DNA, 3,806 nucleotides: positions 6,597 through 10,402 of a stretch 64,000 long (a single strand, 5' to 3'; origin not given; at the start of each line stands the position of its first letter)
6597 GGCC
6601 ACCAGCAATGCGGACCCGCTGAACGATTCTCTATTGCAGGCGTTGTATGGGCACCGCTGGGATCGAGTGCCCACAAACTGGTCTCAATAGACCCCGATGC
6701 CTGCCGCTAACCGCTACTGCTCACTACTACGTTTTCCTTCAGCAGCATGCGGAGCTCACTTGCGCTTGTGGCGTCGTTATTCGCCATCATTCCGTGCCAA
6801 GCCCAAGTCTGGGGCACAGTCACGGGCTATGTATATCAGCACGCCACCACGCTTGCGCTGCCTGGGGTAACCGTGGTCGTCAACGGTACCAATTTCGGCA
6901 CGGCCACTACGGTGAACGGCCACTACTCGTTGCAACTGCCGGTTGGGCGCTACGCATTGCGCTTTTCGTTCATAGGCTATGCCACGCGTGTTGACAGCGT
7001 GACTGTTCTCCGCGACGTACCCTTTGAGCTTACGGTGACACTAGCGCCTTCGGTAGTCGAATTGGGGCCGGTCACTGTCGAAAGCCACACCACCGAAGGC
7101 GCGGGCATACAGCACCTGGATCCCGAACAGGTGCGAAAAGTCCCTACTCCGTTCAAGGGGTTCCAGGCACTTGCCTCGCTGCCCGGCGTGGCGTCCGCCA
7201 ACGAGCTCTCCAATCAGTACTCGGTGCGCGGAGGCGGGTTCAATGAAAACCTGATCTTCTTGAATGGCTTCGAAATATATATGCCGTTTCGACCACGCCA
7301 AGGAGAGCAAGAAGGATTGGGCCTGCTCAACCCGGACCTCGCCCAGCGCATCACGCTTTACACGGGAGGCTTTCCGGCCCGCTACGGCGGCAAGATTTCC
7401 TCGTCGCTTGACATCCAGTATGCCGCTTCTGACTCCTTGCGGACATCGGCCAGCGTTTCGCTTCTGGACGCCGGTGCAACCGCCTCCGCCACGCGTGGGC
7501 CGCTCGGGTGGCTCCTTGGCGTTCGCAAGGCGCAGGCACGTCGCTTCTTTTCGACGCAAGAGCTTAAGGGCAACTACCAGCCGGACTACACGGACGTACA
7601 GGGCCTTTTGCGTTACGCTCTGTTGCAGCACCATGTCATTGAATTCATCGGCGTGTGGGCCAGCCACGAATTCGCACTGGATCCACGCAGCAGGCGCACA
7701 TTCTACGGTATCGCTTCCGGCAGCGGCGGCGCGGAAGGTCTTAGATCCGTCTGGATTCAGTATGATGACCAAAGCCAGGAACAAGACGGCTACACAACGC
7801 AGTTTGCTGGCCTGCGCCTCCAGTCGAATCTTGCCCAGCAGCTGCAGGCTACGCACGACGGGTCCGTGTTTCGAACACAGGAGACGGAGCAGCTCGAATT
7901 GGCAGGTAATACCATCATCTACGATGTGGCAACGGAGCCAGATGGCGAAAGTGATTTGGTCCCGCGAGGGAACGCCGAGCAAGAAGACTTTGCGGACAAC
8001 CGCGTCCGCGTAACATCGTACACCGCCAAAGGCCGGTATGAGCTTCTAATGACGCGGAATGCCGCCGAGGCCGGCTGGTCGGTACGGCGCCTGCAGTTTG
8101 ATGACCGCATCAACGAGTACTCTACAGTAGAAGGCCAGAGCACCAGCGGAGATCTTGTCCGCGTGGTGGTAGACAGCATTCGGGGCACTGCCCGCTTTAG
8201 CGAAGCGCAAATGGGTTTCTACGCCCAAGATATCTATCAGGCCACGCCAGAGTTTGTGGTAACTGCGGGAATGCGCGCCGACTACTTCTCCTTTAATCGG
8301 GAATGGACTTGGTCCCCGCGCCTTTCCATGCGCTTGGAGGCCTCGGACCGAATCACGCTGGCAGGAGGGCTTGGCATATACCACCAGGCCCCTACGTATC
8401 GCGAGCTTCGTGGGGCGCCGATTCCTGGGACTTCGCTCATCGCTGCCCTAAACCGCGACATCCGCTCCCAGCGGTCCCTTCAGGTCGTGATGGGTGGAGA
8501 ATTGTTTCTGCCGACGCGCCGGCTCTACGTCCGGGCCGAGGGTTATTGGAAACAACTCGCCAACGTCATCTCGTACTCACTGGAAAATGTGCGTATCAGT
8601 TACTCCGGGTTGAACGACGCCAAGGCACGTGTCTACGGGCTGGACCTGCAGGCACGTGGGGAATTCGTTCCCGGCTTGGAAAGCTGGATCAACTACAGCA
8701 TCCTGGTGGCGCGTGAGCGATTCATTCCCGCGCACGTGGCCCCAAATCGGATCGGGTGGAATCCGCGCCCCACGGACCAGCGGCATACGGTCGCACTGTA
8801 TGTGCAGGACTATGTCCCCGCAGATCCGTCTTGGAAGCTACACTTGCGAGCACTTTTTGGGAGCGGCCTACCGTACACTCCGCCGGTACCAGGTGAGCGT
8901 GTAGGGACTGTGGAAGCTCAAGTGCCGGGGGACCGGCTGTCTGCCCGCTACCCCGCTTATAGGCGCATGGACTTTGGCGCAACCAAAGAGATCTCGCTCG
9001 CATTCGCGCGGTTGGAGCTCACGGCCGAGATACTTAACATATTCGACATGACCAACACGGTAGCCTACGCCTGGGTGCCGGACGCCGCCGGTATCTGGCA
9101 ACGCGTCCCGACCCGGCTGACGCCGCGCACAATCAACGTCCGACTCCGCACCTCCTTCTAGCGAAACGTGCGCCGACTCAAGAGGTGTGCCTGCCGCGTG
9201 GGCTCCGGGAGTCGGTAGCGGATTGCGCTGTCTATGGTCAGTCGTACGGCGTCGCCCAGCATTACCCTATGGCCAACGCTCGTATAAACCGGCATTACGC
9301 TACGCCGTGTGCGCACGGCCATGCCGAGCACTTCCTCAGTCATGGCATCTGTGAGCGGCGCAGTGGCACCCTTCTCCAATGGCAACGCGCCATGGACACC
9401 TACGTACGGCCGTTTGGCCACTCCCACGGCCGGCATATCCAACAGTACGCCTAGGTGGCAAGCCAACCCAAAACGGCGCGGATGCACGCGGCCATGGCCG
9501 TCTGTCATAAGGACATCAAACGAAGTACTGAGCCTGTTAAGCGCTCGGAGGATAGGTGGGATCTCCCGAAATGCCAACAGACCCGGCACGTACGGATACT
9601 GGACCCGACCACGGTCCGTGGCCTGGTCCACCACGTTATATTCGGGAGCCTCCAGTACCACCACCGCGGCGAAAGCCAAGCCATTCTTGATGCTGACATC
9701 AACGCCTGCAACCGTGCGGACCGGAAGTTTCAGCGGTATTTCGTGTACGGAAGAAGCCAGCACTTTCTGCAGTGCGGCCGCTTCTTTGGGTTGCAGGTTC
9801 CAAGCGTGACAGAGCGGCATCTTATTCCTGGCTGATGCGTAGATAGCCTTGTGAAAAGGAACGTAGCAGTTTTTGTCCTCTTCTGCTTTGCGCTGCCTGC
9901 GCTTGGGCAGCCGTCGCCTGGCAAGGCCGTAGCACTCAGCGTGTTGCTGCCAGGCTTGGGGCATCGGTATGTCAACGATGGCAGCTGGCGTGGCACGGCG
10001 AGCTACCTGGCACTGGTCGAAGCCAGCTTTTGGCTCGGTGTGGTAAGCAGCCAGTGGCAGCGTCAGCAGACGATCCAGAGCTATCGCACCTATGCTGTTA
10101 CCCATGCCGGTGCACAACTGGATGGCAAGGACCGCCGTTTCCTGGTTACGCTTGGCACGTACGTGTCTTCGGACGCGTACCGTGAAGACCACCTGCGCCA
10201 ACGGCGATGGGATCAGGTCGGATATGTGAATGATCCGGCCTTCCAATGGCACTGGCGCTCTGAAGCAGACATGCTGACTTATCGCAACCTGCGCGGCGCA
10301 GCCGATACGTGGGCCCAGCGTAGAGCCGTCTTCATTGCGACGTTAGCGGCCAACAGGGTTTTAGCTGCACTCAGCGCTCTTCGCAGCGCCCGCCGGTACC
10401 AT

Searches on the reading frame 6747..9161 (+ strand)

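Call 56: search_protein_families(library=pfam, proteins=[window:6747-9161:+], max_evalue=0.0001)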
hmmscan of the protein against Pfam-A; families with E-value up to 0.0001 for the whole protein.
window:6747-9161:+ (804 aa): 5 families
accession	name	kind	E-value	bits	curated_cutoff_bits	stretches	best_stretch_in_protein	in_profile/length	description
PF00593.30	TonB_dep_Rec_b-barrel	-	2.1e-22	81.1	27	1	312-765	22-436/436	TonB dependent receptor-like, beta-barrel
PF13715.12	CarbopepD_reg_2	-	2.8e-17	63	32.2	1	25-111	1-88/88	CarboxypepD_reg-like domain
PF13620.12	CarboxypepD_reg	-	1.9e-11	44.6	32.3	1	24-99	1-81/82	Carboxypeptidase regulatory-like domain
PF07715.20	Plug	-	2.7e-09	37.9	23.9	1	139-215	26-101/107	TonB-dependent Receptor Plug Domain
PF25183.1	OMP_b-brl_4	-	4.8e-08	32.3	30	0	476-517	355-396/838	Outer membrane beta barrel domain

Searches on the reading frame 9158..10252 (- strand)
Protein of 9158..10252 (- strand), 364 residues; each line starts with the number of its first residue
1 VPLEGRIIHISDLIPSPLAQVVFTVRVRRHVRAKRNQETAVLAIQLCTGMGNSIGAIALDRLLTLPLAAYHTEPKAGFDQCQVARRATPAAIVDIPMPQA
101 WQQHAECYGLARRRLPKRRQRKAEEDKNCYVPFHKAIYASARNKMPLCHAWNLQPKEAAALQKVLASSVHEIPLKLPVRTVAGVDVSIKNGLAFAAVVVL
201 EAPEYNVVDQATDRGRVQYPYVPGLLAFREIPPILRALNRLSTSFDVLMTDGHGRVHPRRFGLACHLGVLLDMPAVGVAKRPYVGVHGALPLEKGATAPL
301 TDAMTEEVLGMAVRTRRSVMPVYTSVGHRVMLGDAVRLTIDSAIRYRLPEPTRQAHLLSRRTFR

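Call 56: search_protein_families(library=pfam, proteins=[window:9158-10252:-], max_evalue=0.0001)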
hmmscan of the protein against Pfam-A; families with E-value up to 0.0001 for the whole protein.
window:9158-10252:- (364 aa): 1 family
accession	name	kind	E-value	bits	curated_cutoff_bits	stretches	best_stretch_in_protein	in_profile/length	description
PF04493.20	Endonuclease_5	-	1.4e-63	214.6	23.4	1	171-356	9-197/198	Endonuclease V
